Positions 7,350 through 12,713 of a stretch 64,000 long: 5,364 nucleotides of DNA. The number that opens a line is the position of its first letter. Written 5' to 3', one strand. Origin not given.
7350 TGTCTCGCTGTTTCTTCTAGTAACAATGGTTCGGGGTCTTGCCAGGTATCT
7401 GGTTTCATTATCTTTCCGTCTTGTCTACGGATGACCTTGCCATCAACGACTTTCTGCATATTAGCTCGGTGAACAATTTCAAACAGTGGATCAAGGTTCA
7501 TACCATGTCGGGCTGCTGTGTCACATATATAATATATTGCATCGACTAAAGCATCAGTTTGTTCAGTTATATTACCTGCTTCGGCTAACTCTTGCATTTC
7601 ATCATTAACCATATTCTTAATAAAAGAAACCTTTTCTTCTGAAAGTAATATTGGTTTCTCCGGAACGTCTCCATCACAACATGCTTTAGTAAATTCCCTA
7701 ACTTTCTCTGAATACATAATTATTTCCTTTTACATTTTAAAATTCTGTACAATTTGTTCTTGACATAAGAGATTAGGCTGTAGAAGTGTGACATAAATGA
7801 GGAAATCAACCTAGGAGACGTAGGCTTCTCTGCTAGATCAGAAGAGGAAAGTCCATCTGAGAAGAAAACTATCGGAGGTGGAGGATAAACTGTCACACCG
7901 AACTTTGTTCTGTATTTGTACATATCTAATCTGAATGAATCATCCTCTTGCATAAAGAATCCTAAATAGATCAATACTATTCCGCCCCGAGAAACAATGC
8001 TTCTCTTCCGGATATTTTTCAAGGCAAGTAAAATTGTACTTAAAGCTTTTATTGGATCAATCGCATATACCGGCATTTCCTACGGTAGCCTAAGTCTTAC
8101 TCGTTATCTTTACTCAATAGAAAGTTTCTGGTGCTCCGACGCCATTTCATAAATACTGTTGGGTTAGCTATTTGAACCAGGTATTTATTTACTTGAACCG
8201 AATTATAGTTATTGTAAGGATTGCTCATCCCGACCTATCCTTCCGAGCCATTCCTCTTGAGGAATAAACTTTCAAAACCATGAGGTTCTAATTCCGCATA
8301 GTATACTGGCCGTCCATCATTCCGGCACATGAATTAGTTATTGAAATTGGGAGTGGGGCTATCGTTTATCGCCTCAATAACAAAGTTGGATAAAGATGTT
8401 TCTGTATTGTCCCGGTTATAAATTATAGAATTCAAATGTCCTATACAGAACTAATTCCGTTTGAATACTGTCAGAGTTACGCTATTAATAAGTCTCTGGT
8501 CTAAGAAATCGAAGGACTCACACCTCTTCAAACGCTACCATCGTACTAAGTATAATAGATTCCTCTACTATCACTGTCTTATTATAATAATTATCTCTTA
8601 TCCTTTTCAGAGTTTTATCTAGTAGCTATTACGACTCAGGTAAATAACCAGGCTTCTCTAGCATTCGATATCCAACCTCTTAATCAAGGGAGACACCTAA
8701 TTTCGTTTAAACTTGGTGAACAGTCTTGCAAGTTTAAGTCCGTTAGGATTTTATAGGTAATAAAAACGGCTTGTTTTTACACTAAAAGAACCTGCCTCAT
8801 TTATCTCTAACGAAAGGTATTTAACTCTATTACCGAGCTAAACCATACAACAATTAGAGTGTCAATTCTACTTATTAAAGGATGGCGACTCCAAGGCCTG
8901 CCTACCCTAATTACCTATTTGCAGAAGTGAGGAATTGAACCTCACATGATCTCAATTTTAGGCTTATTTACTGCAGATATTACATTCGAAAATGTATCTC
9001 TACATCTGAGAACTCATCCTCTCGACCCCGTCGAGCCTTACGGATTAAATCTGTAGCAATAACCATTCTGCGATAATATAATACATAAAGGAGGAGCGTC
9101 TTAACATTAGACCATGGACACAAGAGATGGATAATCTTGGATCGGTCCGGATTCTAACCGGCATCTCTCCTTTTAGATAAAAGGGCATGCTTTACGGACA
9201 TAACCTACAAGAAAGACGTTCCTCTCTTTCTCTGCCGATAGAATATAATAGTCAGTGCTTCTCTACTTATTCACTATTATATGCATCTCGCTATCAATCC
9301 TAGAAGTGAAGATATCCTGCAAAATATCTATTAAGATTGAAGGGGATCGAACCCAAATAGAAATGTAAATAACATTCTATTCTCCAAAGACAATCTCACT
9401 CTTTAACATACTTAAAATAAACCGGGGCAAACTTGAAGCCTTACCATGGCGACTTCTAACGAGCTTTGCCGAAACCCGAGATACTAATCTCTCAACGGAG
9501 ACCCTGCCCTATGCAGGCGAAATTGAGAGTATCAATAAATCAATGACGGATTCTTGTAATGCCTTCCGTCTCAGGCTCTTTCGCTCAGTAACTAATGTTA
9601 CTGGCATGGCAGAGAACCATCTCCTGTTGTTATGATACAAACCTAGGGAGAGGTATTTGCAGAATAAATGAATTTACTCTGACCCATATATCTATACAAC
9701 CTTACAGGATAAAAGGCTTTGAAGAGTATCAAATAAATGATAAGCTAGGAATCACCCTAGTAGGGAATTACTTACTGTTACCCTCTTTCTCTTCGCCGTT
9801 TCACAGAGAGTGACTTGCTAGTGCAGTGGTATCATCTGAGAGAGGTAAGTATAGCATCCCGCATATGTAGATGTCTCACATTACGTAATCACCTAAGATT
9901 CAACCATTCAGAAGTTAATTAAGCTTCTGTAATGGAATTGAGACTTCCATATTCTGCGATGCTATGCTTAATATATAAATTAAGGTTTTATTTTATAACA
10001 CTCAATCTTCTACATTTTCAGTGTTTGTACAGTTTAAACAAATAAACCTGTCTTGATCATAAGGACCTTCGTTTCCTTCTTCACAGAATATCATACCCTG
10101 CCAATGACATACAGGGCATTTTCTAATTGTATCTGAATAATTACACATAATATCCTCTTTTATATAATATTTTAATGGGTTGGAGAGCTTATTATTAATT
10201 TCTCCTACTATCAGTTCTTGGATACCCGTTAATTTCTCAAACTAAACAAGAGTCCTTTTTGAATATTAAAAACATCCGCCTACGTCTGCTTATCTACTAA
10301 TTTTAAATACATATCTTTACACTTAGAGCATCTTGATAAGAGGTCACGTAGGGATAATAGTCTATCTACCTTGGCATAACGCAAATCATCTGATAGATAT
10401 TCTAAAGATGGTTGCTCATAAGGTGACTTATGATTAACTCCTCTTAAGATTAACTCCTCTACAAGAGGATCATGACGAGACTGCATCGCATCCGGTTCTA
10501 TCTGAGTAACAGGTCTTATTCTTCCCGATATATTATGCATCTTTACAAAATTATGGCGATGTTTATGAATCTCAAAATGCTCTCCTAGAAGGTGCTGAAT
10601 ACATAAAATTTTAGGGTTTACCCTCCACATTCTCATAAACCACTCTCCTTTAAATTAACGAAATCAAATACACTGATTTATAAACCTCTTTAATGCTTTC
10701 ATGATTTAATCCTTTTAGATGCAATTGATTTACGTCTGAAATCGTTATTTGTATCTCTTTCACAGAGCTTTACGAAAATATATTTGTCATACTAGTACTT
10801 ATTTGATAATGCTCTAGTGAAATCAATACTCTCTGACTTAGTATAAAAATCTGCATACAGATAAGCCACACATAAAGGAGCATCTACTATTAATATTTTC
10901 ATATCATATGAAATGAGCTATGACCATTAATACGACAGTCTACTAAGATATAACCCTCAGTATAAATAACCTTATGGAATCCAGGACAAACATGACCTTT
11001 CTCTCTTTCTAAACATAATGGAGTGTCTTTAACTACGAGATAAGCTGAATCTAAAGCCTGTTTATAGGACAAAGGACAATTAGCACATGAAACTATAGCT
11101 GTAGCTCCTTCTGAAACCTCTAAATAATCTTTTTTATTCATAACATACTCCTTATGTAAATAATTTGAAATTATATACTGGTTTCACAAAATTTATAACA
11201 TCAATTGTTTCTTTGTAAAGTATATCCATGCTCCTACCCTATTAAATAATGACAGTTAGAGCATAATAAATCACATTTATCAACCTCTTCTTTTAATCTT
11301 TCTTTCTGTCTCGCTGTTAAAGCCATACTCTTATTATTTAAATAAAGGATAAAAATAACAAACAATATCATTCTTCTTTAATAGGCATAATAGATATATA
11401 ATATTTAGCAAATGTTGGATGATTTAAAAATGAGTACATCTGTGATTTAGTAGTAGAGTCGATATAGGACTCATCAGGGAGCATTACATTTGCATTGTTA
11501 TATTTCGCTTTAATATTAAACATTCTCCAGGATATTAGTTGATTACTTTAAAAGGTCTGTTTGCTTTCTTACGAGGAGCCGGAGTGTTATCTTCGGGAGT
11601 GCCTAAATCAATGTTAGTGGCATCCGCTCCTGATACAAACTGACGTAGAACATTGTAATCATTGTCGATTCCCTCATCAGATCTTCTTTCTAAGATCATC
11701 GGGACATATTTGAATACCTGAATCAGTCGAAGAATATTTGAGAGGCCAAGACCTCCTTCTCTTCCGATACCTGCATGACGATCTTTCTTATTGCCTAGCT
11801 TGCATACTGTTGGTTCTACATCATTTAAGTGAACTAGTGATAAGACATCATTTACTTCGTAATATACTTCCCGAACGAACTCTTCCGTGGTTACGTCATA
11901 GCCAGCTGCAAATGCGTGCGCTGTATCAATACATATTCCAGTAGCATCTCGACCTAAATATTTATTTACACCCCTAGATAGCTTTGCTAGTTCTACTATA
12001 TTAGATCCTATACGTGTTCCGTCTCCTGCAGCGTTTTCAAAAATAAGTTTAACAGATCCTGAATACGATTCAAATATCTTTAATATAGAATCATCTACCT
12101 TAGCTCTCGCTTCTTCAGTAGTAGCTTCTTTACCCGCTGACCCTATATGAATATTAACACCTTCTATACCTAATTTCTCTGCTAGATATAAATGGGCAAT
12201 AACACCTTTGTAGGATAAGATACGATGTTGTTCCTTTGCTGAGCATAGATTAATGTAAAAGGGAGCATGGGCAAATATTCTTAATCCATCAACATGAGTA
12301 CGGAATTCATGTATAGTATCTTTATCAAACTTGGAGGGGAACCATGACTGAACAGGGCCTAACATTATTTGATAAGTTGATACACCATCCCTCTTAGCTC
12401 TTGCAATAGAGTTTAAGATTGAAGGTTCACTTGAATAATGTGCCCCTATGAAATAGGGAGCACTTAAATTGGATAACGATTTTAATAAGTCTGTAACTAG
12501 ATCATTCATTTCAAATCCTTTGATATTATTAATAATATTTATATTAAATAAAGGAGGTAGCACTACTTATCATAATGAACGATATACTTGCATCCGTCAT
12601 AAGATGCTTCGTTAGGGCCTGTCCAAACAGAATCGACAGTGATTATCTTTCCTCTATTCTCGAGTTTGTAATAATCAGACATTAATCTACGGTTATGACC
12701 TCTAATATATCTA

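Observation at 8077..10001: About 2 kb with no ORF, raised G+C and dense helices: a candidate giant structured RNA or a decayed tRNA array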

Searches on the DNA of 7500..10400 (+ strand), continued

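Call 96: search_with_rna_model(model_id=R2, sources=[L003, L004, L005, L006, L007, L008, L010, L011, L012, L013, L014, L015, L016, L017, L018, L019, L020, L021, L022, L023, L024, L025, L026, L027, L028, L029, L030, L031, L032, L033, L034, L035, L036, L037, L038, L039, L040, L041, L042, L043, L044, L045, L046, L047, L048, L049, L050, L051, L052, L053, L054, L055, L056, L057, L058, L059, L060, L061, L062, L063, L064, L065, L066, L068, L069, L070, L071, L072, L073, L074, L075, L076, L077, L078, L079, L080, L081, L082, L083, L084, L085, L086, L087, L088, L089, L090, L091, window], max_evalue=10)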
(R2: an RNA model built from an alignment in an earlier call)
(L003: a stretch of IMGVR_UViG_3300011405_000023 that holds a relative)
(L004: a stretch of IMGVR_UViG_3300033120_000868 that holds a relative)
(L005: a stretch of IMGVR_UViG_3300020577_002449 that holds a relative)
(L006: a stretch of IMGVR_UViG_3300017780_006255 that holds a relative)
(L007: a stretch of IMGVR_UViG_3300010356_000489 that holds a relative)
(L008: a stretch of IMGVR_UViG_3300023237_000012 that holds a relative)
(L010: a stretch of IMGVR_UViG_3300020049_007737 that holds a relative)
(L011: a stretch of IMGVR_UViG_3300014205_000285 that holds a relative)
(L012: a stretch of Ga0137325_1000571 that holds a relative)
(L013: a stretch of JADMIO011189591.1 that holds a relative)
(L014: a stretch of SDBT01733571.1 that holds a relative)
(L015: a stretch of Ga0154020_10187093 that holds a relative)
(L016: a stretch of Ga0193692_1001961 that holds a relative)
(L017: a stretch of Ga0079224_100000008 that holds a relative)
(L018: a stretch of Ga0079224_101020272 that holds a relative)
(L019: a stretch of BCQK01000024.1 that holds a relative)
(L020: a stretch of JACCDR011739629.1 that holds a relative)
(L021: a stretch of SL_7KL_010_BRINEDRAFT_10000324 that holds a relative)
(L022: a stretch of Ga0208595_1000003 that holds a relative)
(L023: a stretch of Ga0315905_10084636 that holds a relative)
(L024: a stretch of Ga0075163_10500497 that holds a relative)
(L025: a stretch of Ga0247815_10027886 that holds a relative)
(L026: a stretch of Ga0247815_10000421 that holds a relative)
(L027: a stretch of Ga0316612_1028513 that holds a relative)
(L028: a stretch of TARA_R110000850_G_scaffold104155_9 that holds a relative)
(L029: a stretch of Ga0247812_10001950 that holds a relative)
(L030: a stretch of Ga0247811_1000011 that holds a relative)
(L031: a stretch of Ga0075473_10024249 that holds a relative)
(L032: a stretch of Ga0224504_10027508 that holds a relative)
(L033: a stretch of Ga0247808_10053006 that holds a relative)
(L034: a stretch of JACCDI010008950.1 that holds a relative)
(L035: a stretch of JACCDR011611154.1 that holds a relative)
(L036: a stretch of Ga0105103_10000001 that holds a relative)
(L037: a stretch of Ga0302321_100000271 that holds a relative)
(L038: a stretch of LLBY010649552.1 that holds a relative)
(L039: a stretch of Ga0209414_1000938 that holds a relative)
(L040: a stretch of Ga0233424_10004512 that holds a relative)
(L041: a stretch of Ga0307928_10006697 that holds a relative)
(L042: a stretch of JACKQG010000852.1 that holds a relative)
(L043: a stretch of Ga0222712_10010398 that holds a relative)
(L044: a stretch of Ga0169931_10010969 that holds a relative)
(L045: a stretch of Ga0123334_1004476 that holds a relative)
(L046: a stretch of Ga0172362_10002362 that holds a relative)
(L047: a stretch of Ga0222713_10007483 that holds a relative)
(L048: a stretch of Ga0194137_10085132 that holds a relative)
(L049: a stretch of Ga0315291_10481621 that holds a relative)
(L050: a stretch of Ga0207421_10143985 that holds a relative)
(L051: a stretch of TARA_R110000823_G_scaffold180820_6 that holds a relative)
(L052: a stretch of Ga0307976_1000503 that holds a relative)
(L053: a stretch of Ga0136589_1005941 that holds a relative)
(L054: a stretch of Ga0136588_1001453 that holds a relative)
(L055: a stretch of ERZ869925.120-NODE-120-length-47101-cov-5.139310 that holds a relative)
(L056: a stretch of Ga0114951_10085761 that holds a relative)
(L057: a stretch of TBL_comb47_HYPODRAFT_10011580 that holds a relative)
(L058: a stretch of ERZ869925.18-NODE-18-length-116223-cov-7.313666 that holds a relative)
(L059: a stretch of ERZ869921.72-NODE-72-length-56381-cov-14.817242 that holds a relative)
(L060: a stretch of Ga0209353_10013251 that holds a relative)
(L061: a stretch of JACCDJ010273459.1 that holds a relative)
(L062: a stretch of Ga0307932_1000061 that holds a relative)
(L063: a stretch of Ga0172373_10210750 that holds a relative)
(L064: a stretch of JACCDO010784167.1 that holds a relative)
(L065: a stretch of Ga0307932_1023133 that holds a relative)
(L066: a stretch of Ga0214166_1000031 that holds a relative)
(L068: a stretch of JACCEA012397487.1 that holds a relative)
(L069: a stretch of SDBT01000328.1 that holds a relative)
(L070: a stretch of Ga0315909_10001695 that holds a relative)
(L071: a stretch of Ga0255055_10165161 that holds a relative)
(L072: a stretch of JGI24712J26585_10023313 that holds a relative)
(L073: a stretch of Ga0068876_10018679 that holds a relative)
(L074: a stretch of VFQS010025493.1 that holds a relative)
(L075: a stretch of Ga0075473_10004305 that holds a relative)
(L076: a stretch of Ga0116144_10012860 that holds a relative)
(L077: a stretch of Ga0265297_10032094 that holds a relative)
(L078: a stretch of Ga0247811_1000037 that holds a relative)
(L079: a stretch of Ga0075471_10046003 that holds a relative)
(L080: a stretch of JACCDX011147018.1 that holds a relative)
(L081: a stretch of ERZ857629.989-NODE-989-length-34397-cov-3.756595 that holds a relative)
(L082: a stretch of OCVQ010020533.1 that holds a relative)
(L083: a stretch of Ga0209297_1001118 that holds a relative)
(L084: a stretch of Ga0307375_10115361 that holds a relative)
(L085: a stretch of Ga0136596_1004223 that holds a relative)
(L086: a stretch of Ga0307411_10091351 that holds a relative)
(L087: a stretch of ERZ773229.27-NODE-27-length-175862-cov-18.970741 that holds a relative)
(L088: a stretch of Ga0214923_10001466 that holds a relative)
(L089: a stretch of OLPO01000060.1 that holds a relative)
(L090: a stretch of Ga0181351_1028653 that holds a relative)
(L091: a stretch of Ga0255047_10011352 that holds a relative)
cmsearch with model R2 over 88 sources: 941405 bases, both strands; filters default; matches with E-value up to 10: 2.
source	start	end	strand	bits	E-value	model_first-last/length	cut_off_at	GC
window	9840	9975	-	175.5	6.2e-47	1-136/136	no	0.36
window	9841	9976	+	24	0.003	1-136/136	no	0.35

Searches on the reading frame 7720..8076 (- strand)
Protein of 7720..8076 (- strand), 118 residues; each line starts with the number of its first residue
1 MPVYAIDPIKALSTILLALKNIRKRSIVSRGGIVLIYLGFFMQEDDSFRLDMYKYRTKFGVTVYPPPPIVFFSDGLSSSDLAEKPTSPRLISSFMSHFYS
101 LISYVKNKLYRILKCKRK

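Call 11: search_protein_families(library=pfam, proteins=[window:7720-8076:-], max_evalue=0.01)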
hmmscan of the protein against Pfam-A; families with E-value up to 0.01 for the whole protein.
window:7720-8076:- (118 aa): 0 families

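Call 12: search_protein_families(library=phrogs, proteins=[window:7720-8076:-], max_evalue=0.001)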
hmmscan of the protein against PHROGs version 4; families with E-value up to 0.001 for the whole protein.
window:7720-8076:- (118 aa): 0 families

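Call 92: search_protein_representatives(protein=window:7720-8076:-)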
Query: 118 residues. Proteins with E-value up to 0.001 (for the whole library): 4; up to 1e-10: 1; up to 1e-30: 1. The best 4 are listed.
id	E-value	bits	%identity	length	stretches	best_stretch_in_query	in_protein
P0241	5.8e-71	251.7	100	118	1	1-118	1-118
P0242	6.5e-08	48.7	21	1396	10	20-79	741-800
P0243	4.1e-06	42.9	41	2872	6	52-89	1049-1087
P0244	2.3e-04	37.2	38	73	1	49-107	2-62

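Call 98: search_protein_families(library=ncbifam, max_evalue=0.01, proteins=[window:7720-8076:-])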
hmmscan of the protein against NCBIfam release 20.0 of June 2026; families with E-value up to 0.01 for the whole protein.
window:7720-8076:- (118 aa): 0 families

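Call 112: find_encoding_contigs(protein=window:7720-8076:-, flank=10000, max_places=10)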
Protein window:7720-8076:- (118 aa): no gene with exactly this product is on record in the collection.

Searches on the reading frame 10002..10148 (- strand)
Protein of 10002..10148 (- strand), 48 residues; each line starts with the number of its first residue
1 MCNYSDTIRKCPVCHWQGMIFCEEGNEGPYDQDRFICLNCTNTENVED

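Call 11: search_protein_families(library=pfam, proteins=[window:10002-10148:-], max_evalue=0.01)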
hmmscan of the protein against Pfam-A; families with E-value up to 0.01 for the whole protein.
window:10002-10148:- (48 aa): 1 family
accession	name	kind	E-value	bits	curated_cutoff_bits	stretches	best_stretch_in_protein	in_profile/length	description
PF02701.20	Zn_ribbon_Dof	-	0.0016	19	26.6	1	7-41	2-35/59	Dof domain, zinc finger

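Call 12: search_protein_families(library=phrogs, proteins=[window:10002-10148:-], max_evalue=0.001)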
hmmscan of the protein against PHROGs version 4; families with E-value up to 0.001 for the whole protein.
window:10002-10148:- (48 aa): 0 families

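Call 98: search_protein_families(library=ncbifam, max_evalue=0.01, proteins=[window:10002-10148:-])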
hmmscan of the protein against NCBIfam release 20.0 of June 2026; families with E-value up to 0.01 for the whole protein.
window:10002-10148:- (48 aa): 0 families

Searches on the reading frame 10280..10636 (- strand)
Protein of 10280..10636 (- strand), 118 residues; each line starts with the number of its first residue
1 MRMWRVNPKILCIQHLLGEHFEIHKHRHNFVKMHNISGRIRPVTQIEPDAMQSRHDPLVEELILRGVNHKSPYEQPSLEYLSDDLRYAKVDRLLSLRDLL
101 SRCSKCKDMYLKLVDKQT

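Call 11: search_protein_families(library=pfam, proteins=[window:10280-10636:-], max_evalue=0.01)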
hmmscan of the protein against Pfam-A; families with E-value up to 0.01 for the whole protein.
window:10280-10636:- (118 aa): 1 family
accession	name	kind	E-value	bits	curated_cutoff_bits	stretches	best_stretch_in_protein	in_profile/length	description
PF03013.19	Pyr_excise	-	1.3e-09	38.7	23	1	1-74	1-80/81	Pyrimidine dimer DNA glycosylase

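Call 12: search_protein_families(library=phrogs, proteins=[window:10280-10636:-], max_evalue=0.001)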
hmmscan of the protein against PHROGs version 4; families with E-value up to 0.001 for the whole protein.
window:10280-10636:- (118 aa): 1 family
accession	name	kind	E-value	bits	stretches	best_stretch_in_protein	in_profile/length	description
phrog_1183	-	DNA, RNA and nucleotide metabolism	7.1e-06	26.9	0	5-34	6-35/139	endonuclease V N-glycosylase UV repair enzyme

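Call 18: find_encoding_contigs(protein=window:10280-10636:-, flank=10000, max_places=10)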
Protein window:10280-10636:- (118 aa): no gene with exactly this product is on record in the collection.

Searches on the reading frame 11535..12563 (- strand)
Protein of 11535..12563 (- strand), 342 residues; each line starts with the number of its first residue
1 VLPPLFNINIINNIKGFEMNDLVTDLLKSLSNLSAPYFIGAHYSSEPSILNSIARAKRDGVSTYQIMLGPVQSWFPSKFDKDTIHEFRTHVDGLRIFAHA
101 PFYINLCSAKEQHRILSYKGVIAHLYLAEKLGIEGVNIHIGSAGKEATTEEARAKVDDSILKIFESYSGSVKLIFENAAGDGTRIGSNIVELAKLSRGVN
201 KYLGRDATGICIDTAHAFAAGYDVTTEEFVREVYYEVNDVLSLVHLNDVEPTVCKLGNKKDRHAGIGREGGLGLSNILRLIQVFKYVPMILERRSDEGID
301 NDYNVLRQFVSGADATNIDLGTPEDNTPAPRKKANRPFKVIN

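Call 11: search_protein_families(library=pfam, proteins=[window:11535-12563:-], max_evalue=0.01)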
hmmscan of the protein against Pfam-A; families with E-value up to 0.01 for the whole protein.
window:11535-12563:- (342 aa): 1 family
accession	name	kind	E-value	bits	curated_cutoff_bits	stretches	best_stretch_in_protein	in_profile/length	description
PF01261.30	AP_endonuc_2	-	1.9e-28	100.2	31.1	1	54-303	2-243/249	Xylose isomerase-like TIM barrel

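Call 12: search_protein_families(library=phrogs, proteins=[window:11535-12563:-], max_evalue=0.001)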
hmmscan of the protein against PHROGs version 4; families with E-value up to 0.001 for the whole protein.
window:11535-12563:- (342 aa): 0 families
